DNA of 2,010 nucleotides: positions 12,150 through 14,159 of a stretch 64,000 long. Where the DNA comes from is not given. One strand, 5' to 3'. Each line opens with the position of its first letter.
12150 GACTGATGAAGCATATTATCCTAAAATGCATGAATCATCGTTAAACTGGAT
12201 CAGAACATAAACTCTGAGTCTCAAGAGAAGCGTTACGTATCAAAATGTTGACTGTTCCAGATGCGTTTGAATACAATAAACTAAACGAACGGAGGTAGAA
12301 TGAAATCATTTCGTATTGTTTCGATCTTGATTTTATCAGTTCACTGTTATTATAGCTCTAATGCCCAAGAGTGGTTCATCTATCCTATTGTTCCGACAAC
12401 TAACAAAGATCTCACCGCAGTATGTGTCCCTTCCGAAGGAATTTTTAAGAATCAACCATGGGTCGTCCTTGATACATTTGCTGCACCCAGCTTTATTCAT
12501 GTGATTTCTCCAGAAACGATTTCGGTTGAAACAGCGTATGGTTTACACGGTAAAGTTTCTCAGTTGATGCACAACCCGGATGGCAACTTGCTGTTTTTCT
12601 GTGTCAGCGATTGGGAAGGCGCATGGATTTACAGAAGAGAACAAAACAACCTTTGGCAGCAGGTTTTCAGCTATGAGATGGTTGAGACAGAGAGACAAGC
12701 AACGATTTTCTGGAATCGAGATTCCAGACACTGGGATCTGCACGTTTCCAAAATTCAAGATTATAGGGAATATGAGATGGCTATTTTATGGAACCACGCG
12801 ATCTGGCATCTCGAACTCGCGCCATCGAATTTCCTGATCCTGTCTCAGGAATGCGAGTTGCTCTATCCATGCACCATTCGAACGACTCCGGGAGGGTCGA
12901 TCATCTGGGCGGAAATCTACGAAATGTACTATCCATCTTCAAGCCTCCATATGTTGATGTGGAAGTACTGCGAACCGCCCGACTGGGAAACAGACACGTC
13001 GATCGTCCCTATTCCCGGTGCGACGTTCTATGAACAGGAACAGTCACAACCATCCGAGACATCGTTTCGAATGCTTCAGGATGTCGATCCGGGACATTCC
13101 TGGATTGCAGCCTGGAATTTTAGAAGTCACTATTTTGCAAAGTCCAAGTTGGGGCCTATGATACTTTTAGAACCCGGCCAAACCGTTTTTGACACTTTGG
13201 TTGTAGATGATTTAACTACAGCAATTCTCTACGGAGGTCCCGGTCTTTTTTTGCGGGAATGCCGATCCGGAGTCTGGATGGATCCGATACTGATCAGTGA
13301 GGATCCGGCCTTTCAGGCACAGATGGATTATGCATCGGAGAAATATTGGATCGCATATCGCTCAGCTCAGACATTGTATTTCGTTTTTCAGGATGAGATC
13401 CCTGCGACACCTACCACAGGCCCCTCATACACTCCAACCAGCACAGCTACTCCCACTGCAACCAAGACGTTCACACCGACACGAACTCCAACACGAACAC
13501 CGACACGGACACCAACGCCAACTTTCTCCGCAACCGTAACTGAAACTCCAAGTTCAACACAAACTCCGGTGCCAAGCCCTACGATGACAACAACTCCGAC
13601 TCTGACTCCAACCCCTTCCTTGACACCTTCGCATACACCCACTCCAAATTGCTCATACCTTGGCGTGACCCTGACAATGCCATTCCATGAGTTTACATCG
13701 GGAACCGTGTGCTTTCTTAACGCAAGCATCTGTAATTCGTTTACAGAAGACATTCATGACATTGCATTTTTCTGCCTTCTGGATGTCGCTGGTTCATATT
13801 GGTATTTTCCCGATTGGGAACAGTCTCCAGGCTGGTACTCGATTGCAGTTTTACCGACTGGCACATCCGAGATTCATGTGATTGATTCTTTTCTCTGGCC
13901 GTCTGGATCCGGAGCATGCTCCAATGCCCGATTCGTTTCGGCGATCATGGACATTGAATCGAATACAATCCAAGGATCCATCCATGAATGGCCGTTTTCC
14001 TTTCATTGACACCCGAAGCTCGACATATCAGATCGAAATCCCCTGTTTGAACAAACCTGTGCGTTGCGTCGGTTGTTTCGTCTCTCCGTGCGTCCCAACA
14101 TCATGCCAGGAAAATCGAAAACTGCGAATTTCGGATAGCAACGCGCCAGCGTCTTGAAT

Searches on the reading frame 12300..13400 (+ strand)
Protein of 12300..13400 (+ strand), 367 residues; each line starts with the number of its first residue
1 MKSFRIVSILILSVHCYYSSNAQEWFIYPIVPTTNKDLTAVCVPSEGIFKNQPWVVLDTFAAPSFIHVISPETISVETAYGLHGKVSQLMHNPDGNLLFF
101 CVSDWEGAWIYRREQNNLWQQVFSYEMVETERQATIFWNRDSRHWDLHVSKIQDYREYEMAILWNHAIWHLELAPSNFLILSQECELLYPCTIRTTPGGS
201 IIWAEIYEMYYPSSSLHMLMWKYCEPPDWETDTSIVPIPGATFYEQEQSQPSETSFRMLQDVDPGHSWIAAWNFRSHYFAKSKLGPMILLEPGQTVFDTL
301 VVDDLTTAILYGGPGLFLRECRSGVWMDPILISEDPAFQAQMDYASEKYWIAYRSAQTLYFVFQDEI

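Call 64: search_solved_structures(query=window:12300-13400:+, max_evalue=1)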
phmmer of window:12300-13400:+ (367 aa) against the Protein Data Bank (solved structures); distinct sequences matched with E-value up to 1: 3.
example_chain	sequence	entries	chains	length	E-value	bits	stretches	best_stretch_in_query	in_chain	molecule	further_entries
3u14_A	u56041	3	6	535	0.4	12.9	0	105-157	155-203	Fructofuranosidase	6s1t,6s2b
3kf3_A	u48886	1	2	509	0.44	12.8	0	105-157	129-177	Invertase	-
3kf5_A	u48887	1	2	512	0.44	12.8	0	105-157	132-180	Invertase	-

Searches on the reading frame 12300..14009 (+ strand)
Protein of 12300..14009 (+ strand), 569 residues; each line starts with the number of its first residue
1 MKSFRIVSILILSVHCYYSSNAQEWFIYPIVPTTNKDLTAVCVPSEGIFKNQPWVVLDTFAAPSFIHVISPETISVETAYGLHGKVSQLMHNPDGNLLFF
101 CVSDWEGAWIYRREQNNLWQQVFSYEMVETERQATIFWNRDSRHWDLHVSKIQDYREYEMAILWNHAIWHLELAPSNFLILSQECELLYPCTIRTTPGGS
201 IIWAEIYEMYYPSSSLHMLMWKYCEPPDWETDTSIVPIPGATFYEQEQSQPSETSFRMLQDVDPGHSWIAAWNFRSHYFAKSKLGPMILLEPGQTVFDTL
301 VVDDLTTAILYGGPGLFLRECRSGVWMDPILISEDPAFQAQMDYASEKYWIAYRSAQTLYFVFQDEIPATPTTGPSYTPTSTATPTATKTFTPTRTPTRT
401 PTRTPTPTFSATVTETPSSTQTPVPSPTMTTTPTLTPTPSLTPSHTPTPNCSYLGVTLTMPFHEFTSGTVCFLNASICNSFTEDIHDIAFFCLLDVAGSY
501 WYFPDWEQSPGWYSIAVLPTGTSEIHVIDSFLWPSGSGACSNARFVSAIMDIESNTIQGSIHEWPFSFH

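Call 4: search_protein_families(library=pfam, proteins=[window:12300-14009:+], max_evalue=1)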
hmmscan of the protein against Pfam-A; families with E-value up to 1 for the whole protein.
window:12300-14009:+ (569 aa): 0 families

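Call 5: search_protein_families(library=ncbifam, proteins=[window:12300-14009:+], max_evalue=1)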
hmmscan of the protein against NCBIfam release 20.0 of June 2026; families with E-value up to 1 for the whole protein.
window:12300-14009:+ (569 aa): 1 family
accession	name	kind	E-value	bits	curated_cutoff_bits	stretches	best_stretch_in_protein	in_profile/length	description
NF040486.1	SrfA_fam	subfamily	0.065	12.6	150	1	380-474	245-333/438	SrfA family protein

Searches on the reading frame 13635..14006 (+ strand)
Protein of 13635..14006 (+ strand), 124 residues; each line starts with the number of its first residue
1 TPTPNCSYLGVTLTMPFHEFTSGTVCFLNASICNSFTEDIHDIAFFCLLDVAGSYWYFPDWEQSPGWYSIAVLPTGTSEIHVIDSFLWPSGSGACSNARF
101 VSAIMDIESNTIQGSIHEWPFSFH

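Call 88: predict_structure(alignment_id=A6)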
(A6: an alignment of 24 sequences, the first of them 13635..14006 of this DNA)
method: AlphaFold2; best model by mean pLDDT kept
length: 124 residues; sequences in the alignment: 24
mean_pLDDT: 94.6   pTM: 0.85
mean pLDDT of the five models: 94.6, 94.2, 93.8, 93.7, 93.0
residues with pLDDT >= 90: 112; 70-90: 8; 50-70: 3; < 50: 1
segments of 3 or more residues with pLDDT < 50: none
pLDDT, mean of each block of 10 residues (from residue 1): 75 98 98 96 97 96 96 96 98 95 94 96 96
secondary structure, 60 per line:
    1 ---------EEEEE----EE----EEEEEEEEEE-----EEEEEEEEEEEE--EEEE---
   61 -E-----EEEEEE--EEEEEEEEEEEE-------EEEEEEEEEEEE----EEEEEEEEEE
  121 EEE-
elements in order: E10-14 E25-34 E40-51 E54-57 E68-73 E76-87 E95-106 E111-123
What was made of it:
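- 13650..14006 (+): Terminal beta-sandwich domain, copy 2 (aa 451-569, Cys-containing subtype with three conserved cysteines). AF2 model with pLDDT 94.6 and the same 8-strand order (call 88).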

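Call 90: fold_search(model_id=the predicted structure, library=pdb)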
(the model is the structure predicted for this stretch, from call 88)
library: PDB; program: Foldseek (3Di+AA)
matches with E <= 10: 1545; with E <= 0.001: 17
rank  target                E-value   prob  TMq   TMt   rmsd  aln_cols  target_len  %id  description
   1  1ft3_B                2.3e-04  1.00  0.59  0.54   4.4       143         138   14  CRYSTAL STRUCTURE OF TRUNCATED RHOGDI K141A MUTANT (released 2001-05-02)
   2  2jht_A                2.4e-04  1.00  0.58  0.54   5.3       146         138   14  CRYSTAL STRUCTURE OF RHOGDI K135T,K138T,K141T MUTANT (released 2007-05-08)
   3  1fso                  3.0e-04  1.00  0.57  0.52   4.5       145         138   15  CRYSTAL STRUCTURE OF TRUNCATED HUMAN RHOGDI QUADRUPLE MUTANT (released 2001-05-02)
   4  2jhs                  3.9e-04  1.00  0.48  0.45   4.9       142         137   12  CRYSTAL STRUCTURE OF RHOGDI K135H,K138H,K141H MUTANT (released 2007-05-08)
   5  4f38_B                4.1e-04  1.00  0.52  0.38   5.5       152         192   12  Crystal structure of geranylgeranylated RhoA in complex with RhoGDI in its active GPPNHP-bound form (released 2012-05-23)
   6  2jhz_A                4.4e-04  1.00  0.56  0.51   4.4       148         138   13  CRYSTAL STRUCTURE OF RHOGDI E155S, E157S MUTANT (released 2007-05-08)
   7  3idu_B                4.6e-04  1.00  0.53  0.59   4.4       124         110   10  Crystal Structure of the CARDB domain of the PF1109 protein in complex with di-metal ions from Pyrococcus furiosus, No (released 2009-08-04)
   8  5cl2_B                4.9e-04  1.00  0.39  0.23   9.8       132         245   11  Crystal structure of Spo0M, sporulation control protein, from Bacillus subtilis. (released 2015-12-16)
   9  2bxw_A                5.4e-04  1.00  0.57  0.52   5.1       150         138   15  CRYSTAL STRUCTURE OF RHOGDI Lys(135,138,141)Tyr MUTANT (released 2005-08-19)
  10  1hh4_D                6.4e-04  1.00  0.45  0.34   6.4       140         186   12  Rac1-RhoGDI complex involved in NADPH oxidase activation (released 2001-08-28)
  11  2n80_MODEL_1_B        6.7e-04  1.00  0.50  0.39   5.3       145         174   14  p75NTR DD:RhoGDI (released 2015-12-23)
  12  5cl2_A                7.5e-04  1.00  0.41  0.24  10.4       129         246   13  Crystal structure of Spo0M, sporulation control protein, from Bacillus subtilis. (released 2015-12-16)
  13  5h1d                  8.3e-04  1.00  0.60  0.56   4.7       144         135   11  Crystal structure of C-terminal of RhoGDI2 (released 2016-10-26)
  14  1ft3_A                8.8e-04  1.00  0.56  0.54   4.9       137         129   15  CRYSTAL STRUCTURE OF TRUNCATED RHOGDI K141A MUTANT (released 2001-05-02)
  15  1doa_B                8.8e-04  1.00  0.54  0.38   5.3       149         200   13  Structure of the rho family gtp-binding protein cdc42 in complex with the multifunctional regulator rhogdi (released 2000-02-09)
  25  3idu_A                1.3e-03  1.00  0.58  0.61   5.4       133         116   10  Crystal Structure of the CARDB domain of the PF1109 protein in complex with di-metal ions from Pyrococcus furiosus, No (released 2009-08-04)
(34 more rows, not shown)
